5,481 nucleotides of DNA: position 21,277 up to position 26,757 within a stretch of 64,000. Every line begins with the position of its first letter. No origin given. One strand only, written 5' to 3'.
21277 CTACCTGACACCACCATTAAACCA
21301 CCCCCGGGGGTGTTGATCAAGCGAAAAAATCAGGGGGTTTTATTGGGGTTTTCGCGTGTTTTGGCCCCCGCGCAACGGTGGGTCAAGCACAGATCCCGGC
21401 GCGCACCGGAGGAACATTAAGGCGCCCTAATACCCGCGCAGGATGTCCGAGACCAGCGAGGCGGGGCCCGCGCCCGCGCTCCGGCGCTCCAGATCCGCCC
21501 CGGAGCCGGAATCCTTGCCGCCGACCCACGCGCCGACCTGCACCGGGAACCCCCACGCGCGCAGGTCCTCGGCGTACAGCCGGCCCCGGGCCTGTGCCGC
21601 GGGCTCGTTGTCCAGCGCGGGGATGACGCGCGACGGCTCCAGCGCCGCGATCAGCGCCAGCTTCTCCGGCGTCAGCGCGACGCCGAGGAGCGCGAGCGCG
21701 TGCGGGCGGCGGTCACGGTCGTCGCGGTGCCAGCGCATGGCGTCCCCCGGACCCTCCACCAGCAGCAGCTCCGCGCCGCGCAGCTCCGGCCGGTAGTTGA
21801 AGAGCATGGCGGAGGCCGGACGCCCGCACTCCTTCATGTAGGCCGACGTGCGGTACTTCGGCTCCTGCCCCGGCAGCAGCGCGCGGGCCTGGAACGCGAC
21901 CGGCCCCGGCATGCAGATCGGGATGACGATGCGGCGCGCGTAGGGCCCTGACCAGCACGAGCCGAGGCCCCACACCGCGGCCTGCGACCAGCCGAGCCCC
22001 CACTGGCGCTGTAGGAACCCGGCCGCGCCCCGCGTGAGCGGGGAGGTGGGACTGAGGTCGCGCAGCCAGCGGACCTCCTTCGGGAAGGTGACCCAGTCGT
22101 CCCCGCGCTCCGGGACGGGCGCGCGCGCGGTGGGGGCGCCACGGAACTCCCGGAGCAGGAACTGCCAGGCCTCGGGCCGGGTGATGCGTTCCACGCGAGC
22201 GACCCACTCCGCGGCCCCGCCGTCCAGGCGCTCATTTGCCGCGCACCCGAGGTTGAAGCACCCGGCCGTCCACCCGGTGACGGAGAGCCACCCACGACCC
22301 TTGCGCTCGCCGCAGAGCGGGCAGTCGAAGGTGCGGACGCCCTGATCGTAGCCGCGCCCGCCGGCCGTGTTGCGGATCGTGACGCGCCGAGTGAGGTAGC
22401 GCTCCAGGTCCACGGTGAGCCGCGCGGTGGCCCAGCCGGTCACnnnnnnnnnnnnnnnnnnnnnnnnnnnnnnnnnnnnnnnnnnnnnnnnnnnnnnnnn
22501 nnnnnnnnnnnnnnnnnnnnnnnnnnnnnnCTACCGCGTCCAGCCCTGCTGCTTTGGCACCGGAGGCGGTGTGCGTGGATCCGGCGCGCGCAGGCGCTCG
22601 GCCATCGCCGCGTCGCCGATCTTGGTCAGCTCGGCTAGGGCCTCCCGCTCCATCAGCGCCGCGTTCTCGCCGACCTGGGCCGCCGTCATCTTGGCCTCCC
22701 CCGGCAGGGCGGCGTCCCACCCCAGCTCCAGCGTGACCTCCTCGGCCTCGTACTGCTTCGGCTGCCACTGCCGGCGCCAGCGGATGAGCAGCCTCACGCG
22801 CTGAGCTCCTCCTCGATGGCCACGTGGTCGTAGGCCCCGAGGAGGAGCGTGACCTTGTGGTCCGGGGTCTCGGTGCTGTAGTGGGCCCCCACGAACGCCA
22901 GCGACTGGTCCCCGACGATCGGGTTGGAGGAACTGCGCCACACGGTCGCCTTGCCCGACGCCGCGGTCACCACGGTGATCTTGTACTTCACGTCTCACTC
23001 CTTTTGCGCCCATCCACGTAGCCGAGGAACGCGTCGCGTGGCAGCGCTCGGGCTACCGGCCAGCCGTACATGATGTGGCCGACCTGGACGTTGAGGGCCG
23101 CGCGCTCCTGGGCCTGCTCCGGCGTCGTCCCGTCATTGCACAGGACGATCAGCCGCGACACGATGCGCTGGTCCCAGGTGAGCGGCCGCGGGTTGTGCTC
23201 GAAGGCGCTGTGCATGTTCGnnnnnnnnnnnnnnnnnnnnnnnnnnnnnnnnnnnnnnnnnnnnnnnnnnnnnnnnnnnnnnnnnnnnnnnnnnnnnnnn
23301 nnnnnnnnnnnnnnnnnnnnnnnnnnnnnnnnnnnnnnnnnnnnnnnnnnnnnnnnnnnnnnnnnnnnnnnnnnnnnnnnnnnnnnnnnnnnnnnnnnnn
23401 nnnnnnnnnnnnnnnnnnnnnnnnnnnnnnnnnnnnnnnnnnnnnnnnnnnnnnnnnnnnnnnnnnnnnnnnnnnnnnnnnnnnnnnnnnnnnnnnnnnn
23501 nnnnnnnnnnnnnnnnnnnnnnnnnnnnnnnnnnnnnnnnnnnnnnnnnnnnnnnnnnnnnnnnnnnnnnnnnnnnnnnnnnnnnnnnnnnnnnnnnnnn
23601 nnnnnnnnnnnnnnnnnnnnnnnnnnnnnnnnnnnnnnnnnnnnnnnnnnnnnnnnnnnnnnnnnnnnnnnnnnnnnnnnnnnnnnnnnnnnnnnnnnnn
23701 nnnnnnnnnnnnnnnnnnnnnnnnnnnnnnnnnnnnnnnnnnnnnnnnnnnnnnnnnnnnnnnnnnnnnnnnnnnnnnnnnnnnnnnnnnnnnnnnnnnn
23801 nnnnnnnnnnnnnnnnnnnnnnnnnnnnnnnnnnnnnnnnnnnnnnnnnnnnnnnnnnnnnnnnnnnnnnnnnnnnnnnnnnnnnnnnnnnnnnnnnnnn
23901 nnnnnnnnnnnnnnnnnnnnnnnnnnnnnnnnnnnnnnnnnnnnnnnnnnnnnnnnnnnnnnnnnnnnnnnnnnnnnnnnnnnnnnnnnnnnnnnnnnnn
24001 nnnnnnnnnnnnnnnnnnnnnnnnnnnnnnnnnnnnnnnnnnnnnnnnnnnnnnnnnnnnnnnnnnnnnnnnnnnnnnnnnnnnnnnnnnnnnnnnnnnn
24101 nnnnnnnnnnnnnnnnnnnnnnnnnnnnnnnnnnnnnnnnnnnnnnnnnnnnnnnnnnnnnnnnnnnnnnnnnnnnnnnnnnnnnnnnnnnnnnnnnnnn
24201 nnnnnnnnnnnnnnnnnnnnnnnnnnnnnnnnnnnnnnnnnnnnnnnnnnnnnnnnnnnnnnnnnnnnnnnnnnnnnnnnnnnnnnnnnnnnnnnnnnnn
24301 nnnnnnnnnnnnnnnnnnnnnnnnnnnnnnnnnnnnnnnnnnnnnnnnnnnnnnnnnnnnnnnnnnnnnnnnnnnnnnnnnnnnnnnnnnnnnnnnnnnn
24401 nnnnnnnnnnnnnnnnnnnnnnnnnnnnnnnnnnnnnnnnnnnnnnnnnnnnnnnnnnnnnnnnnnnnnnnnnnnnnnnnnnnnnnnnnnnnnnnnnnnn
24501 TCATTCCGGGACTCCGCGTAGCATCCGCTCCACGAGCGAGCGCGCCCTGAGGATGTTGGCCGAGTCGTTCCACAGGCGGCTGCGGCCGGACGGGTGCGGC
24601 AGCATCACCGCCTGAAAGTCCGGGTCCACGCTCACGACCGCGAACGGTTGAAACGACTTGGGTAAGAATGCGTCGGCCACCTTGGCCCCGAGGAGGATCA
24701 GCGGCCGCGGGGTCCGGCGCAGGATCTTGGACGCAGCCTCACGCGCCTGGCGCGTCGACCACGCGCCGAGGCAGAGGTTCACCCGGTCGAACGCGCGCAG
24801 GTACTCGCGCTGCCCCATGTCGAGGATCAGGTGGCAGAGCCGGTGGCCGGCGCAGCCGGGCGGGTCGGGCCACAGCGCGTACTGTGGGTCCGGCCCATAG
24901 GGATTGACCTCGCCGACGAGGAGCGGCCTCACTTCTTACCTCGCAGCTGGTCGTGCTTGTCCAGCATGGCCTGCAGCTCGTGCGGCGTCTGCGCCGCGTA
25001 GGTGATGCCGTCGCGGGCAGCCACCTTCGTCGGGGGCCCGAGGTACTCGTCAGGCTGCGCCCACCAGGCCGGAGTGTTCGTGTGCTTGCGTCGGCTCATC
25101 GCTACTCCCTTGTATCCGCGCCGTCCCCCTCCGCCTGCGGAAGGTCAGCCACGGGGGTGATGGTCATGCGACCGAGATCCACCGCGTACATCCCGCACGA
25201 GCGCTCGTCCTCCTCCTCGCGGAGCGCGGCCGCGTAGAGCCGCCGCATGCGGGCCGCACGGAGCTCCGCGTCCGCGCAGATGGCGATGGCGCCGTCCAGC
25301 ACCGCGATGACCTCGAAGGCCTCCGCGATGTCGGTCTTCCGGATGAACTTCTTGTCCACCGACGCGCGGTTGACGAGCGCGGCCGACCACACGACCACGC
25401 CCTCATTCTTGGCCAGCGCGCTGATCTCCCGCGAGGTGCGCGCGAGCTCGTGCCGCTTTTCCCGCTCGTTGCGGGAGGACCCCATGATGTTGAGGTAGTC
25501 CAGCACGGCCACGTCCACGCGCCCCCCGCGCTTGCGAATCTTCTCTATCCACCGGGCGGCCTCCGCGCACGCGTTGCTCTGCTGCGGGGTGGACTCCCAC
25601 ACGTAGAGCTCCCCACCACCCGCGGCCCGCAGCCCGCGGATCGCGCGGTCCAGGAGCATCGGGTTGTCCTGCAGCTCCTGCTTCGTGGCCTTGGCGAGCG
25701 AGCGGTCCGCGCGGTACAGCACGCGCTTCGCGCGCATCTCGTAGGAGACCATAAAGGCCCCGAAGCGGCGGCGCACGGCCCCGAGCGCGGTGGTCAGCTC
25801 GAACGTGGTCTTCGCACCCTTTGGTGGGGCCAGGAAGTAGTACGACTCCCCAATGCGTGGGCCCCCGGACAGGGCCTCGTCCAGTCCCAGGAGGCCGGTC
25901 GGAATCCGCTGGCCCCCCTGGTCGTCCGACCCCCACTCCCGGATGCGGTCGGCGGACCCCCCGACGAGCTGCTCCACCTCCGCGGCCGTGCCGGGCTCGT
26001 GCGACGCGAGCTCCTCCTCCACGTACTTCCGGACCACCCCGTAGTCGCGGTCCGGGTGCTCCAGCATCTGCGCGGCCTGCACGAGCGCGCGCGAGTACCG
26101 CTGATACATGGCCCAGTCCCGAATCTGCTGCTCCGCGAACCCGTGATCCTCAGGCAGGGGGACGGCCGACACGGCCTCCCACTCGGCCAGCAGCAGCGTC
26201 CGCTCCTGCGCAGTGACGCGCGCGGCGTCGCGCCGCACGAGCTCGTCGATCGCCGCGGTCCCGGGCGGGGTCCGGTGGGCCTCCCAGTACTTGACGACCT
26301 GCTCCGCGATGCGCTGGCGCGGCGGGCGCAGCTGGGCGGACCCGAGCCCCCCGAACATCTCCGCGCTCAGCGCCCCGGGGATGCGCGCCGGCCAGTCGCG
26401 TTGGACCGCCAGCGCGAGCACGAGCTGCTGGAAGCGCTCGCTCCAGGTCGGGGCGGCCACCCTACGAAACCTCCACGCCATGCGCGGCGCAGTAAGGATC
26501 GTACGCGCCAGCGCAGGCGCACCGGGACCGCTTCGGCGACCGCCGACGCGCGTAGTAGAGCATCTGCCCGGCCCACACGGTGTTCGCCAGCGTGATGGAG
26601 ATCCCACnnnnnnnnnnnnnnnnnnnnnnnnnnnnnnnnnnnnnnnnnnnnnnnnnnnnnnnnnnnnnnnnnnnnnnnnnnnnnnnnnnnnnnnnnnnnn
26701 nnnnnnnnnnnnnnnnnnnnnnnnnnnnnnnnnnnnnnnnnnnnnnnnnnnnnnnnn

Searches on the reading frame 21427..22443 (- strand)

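Call 42: search_protein_families(library=phrogs, proteins=[window:21427-22443:-], max_evalue=0.00001)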
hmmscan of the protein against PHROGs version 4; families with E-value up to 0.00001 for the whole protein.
window:21427-22443:- (338 aa): 1 family
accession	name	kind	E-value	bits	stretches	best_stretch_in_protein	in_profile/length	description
phrog_47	-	DNA, RNA and nucleotide metabolism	5.7e-27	95.6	1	38-311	52-317/947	DNA primase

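Call 78: search_protein_families(library=ncbifam, proteins=[window:21430-22443:-], max_evalue=0.01)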
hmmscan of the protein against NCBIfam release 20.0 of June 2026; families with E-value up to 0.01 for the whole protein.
window:21430-22443:- (338 aa): 1 family
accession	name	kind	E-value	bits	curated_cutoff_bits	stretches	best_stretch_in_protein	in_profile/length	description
TIGR01391.1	dnaG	equivalog_domain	8.2e-08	31.5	283.6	1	168-313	198-342/414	DNA primase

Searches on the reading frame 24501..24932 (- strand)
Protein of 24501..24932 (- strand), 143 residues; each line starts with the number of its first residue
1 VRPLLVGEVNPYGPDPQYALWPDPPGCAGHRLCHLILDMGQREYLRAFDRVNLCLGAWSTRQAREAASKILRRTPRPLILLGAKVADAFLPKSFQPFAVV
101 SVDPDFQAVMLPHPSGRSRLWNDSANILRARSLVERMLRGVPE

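Call 9: search_protein_families(library=pfam, proteins=[window:24501-24932:-], max_evalue=0.01)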
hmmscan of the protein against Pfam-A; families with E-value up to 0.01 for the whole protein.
window:24501-24932:- (143 aa): 1 family
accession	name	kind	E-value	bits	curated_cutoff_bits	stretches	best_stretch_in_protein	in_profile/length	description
PF03167.25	UDG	-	0.0012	19.3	24.3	1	70-123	79-127/141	Uracil DNA glycosylase superfamily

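Call 78: search_protein_families(library=ncbifam, proteins=[window:24504-24932:-], max_evalue=0.01)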
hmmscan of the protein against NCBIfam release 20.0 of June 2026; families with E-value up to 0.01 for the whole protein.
window:24504-24932:- (143 aa): 0 families

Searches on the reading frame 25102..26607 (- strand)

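Call 9: search_protein_families(library=pfam, proteins=[window:25102-26607:-], max_evalue=0.01)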
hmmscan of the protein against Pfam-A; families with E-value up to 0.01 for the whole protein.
window:25102-26607:- (501 aa): 1 family
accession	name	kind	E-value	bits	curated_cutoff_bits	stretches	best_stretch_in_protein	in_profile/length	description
PF03796.21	DnaB_C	-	4.5e-12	46.3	27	1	235-419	2-185/255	DnaB-like helicase C terminal domain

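Call 10: search_protein_families(library=phrogs, proteins=[window:25102-26607:-], max_evalue=0.001)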
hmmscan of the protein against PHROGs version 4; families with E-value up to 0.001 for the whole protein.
window:25102-26607:- (501 aa): 2 families
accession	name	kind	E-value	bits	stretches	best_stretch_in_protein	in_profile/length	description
phrog_19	-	DNA, RNA and nucleotide metabolism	5.1e-40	138.9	1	95-492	193-587/621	DnaB-like replicative helicase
phrog_239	-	DNA, RNA and nucleotide metabolism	4.5e-13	50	1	230-425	336-535/801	DNA primase/helicase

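Call 78: search_protein_families(library=ncbifam, proteins=[window:25105-26607:-], max_evalue=0.01)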
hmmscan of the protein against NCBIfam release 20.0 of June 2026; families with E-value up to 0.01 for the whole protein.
window:25105-26607:- (501 aa): 13 families
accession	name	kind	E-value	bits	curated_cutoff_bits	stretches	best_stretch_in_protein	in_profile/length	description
TIGR03600.1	phage_DnaB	exception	1.5e-14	53.8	498.65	1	211-417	153-358/421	phage replicative helicase, DnaB family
NF006306.0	PRK08506.1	equivalog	6.3e-11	41.6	596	1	235-414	175-353/472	replicative DNA helicase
TIGR00665.1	DnaB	equivalog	8.4e-10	38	385.25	1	208-415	151-358/435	replicative DNA helicase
NF005852.0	PRK07773.1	equivalog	7.5e-09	34.4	780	1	208-416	173-380/886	replicative DNA helicase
NF005424.0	PRK07004.1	equivalog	7e-07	28.1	834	1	233-416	194-377/460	replicative DNA helicase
NF040583.1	dnaB_SPI-7_type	exception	7.6e-07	28.5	655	1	231-416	173-360/434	SPI-7-type island replicative DNA helicase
NF004384.0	PRK05748.1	equivalog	1.5e-06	27.1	525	1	207-415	158-367/452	replicative DNA helicase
NF006443.0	PRK08760.1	equivalog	3.7e-06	25.6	741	1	233-419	210-394/476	replicative DNA helicase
NF004109.0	PRK05595.1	equivalog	7.6e-06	24.8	737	1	235-416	184-364/444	replicative DNA helicase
NF005369.0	PRK06904.1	equivalog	1.9e-05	23.6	809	1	232-416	203-389/474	replicative DNA helicase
NF006458.0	PRK08840.1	equivalog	0.00029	19.7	884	1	259-417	223-383/464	replicative DNA helicase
NF005240.0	PRK06749.1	subfamily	0.0003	19.7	686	1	156-415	92-352/428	replicative DNA helicase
NF005945.0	PRK08006.1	equivalog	0.00031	19.7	898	1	211-416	182-389/471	replicative DNA helicase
